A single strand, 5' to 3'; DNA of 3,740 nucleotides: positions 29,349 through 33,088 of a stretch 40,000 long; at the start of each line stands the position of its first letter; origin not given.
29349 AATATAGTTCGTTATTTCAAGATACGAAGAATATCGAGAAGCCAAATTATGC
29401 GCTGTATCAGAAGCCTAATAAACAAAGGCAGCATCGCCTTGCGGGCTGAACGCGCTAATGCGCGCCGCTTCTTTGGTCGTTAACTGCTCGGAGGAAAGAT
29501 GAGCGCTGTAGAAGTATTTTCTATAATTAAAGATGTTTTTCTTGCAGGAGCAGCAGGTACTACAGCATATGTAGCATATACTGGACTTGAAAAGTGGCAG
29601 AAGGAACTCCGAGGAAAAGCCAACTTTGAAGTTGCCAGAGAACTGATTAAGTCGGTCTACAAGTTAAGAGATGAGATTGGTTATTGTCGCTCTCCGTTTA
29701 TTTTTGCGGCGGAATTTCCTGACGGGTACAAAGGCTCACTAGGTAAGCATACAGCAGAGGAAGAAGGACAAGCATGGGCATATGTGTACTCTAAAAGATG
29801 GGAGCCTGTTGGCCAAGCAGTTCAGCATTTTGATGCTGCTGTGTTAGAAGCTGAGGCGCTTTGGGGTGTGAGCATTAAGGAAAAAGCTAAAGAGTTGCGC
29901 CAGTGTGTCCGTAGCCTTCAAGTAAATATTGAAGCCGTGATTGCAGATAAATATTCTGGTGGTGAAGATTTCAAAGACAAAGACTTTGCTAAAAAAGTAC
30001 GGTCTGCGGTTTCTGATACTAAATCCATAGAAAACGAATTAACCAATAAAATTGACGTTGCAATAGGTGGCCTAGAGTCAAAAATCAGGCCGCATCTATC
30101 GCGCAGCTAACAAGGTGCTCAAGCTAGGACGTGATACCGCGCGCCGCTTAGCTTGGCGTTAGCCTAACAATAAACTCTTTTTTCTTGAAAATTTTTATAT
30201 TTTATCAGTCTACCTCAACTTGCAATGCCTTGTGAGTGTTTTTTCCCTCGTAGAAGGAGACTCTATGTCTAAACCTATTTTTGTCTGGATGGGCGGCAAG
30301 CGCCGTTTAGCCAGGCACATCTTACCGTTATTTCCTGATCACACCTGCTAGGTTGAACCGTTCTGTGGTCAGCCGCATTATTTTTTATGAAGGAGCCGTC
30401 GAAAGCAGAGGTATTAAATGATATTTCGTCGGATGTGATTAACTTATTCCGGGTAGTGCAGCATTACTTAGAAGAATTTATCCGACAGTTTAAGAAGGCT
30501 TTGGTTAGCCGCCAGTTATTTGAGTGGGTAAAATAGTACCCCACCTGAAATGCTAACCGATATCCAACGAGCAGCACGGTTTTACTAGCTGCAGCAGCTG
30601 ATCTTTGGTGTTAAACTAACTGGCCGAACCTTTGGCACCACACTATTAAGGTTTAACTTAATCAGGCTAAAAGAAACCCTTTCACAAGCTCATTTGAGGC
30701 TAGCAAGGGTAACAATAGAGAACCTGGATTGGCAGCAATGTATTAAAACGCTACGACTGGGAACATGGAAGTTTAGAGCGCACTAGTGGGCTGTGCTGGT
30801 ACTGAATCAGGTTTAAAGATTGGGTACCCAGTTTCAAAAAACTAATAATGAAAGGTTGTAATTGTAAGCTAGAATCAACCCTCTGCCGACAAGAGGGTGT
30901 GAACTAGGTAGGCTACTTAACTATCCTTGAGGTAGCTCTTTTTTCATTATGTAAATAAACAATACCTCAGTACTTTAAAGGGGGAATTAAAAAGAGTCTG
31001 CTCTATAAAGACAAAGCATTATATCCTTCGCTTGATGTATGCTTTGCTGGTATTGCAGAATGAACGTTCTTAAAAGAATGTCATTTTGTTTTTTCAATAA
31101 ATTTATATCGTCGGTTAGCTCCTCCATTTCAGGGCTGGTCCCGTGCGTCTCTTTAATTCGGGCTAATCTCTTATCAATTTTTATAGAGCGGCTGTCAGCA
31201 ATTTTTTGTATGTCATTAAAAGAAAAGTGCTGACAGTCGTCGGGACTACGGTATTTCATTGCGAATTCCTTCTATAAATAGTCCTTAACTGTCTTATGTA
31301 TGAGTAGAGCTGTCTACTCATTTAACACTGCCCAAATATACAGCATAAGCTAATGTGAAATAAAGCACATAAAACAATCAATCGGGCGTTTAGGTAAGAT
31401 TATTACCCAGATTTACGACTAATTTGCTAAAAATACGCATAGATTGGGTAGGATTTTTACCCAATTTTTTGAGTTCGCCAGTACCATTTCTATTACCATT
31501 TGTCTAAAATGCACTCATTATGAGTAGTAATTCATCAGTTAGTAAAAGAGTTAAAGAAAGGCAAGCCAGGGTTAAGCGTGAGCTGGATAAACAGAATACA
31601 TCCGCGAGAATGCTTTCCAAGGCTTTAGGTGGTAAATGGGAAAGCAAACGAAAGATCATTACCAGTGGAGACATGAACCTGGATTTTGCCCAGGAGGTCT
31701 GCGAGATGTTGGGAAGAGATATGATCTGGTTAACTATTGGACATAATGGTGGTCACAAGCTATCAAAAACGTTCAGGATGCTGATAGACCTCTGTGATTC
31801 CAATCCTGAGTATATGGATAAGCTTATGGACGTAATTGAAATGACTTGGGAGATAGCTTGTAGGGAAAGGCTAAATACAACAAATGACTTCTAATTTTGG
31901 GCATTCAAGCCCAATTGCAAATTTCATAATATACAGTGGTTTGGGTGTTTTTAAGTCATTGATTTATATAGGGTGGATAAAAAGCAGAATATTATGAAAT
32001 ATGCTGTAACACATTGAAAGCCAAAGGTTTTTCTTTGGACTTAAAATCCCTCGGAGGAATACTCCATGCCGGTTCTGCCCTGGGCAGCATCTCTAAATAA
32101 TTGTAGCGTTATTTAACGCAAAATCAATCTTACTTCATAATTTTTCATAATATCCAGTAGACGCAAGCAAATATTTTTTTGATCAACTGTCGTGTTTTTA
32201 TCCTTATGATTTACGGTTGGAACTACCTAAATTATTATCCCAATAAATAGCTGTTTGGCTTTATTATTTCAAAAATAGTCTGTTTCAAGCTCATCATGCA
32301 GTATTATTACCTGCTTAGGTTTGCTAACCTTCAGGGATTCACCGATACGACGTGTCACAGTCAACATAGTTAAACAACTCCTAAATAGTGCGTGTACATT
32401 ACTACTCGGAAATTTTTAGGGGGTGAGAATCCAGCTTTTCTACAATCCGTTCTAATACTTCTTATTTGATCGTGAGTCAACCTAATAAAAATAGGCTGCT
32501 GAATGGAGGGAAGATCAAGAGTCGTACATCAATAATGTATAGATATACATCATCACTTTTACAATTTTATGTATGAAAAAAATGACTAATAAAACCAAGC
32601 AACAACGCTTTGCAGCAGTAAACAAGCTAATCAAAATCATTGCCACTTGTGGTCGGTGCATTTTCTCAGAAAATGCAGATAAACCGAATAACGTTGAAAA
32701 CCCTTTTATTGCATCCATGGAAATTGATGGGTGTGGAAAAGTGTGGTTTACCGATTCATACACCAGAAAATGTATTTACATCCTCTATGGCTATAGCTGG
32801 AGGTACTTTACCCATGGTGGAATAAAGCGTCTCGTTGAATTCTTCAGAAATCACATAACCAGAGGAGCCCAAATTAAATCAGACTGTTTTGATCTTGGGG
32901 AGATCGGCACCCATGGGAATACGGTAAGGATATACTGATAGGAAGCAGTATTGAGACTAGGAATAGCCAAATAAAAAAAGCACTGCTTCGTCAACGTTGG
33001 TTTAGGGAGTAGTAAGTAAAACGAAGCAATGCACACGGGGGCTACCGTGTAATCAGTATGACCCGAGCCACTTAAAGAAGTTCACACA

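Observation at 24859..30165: Integron-type gene-cassette array (5 good attC sites + 1 degenerate) with no integrase in view, abutting the end of a prophage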

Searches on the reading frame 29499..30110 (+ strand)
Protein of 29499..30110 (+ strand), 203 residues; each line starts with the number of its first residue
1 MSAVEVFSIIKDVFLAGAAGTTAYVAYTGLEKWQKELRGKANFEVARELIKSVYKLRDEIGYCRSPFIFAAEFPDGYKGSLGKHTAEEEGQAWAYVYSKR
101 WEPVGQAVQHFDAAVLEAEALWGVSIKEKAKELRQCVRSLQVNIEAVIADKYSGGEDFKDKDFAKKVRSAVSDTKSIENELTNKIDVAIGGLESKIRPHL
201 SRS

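Call 6: search_protein_families(library=pfam, proteins=[window:29499-30110:+], max_evalue=0.01)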
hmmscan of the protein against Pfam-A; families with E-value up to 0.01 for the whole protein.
window:29499-30110:+ (203 aa): 0 families

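Call 13: find_encoding_contigs(protein=window:29499-30107:+, flank=10000, max_places=8)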
Protein seq(203 aa) (203 aa): no gene with exactly this product is on record in the collection.

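Call 30: search_protein_families(library=phrogs, proteins=[window:29499-30110:+], max_evalue=0.001)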
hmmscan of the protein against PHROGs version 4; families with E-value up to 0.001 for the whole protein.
window:29499-30110:+ (203 aa): 0 families

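Call 47: search_protein_families(library=padloc, proteins=[window:29499-30110:+], max_evalue=0.01)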
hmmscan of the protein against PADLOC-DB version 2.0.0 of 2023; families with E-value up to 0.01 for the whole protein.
window:29499-30110:+ (203 aa): 0 families

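Call 88: find_homologous_proteins(query=window:29499-30107:+, max_evalue=0.00001)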
Query seq(203 aa) (203 aa): 200 proteins with E <= 0.00001 among 537 candidates; the best 120 are listed.
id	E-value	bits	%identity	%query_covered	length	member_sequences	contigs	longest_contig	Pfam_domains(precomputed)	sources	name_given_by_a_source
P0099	3.5e-128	443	100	100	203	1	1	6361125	-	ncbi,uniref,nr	ncbi:hypothetical protein [Spartinivicinus ruber]|uniref:hypothetical protein n=1 Tax=Spartinivicinu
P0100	2.0e-112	392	87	100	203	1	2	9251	-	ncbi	ncbi:hypothetical protein ACPV5U_28575 [Vibrio mediterranei]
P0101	3.3e-107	375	81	100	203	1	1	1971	-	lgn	-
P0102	8.2e-100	350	81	100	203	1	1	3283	-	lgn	-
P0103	2.4e-99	349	78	100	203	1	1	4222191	-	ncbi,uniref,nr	ncbi:hypothetical protein [Parashewanella tropica]|uniref:hypothetical protein n=1 Tax=Parashewanell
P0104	2.6e-99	349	79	100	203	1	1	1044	-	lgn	-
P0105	1.0e-97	344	77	100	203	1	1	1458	-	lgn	-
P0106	2.2e-94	333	74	100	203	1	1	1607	-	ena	-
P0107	1.8e-93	330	74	100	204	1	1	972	-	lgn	-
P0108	1.3e-92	327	74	100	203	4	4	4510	-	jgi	jgi:hypothetical protein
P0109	3.0e-92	326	73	100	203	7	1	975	-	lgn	-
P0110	4.6e-90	319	72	100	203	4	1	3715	-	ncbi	-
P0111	6.0e-90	318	71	100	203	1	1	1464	-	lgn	-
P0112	7.2e-90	318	73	100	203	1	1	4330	-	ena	-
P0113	1.3e-89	317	71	100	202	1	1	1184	-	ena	-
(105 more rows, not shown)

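Call 89: find_encoding_contigs(protein=P0100, flank=10000, max_places=2)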
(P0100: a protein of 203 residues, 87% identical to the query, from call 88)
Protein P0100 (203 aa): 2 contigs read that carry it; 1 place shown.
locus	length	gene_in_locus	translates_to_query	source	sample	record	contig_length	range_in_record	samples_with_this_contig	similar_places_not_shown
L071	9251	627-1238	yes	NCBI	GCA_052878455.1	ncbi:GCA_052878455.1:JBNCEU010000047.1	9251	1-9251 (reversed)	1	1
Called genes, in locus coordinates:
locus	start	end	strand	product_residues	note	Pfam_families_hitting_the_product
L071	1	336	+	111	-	?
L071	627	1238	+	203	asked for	-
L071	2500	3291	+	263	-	PF08975:2H-phosphodiest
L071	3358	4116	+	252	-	PF01048:PNP_UDP_1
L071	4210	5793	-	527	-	PF13385:Laminin_G_3 (faint)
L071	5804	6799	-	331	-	PF03009:GDPD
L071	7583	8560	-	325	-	PF03480:DctP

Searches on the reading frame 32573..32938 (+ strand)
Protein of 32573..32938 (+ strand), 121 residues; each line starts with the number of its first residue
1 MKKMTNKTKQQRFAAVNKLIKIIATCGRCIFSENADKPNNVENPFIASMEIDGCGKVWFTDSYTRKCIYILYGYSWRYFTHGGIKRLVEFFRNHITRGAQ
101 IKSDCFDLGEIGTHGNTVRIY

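Call 7: search_protein_families(library=pfam, proteins=[window:32573-32938:+], max_evalue=0.01)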
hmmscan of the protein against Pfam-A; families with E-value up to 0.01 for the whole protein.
window:32573-32938:+ (121 aa): 0 families

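Call 30: search_protein_families(library=phrogs, proteins=[window:32573-32938:+], max_evalue=0.001)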
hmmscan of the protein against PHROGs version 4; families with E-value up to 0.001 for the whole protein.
window:32573-32938:+ (121 aa): 2 families
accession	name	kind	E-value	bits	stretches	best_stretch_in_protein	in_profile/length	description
phrog_23101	-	unknown function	2e-13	51.2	1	7-102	120-212/257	-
phrog_14313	-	unknown function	1.4e-08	36.1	1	6-100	2-94/130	-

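Call 85: find_related_loci(query=window:32573-32938:+, collection=viral_contigs, flank=8000)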
Query window:32573-32938:+ (121 aa) in viral_contigs; peptide patterns used: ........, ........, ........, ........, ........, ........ (x = any residue, [..] = any of these).
5 stretches matched a pattern; 1 encode a relative of the query (tblastn E <= 1e-3); 1 distinct loci.
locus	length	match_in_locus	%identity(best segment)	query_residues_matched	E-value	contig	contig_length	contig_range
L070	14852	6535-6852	75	3-107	4e-52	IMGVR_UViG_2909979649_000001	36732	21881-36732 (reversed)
